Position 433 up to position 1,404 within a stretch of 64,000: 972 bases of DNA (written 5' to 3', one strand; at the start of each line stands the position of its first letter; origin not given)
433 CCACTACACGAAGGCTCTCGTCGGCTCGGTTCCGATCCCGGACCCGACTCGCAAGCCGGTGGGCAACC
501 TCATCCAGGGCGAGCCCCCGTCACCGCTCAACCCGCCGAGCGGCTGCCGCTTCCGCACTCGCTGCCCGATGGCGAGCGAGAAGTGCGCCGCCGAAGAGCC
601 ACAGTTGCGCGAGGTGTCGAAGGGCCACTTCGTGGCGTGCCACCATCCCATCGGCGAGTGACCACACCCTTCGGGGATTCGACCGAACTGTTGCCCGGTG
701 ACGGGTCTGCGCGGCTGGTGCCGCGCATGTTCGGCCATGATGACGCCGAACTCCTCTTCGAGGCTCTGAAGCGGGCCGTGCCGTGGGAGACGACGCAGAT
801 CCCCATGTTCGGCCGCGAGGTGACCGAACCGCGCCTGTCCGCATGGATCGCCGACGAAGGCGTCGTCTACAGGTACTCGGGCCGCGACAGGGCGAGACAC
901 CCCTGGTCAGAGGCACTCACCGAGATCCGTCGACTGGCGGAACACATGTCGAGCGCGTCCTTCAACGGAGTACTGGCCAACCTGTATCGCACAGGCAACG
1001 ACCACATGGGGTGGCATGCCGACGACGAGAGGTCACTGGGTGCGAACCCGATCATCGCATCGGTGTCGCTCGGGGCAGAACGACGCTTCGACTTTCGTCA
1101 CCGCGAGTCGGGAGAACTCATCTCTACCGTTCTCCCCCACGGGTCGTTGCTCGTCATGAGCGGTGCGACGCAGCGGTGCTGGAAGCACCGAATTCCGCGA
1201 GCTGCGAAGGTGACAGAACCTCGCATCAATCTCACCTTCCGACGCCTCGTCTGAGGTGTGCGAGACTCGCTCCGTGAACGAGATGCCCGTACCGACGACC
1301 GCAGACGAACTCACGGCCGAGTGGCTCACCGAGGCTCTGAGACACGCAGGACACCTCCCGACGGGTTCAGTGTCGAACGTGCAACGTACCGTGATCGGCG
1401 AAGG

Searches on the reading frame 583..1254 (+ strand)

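Call 43: search_protein_families(library=pfam, proteins=[window:583-1254:+], max_evalue=0.1)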
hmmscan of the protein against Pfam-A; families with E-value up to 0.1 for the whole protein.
window:583-1254:+ (223 aa): 2 families
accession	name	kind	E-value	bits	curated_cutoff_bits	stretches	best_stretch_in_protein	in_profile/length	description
PF13532.12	2OG-FeII_Oxy_2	-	3.9e-37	128.8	31.2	1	44-220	3-194/194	2OG-Fe(II) oxygenase superfamily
PF03171.26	2OG-FeII_Oxy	-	0.057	14.2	23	0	181-221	59-99/101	2OG-Fe(II) oxygenase superfamily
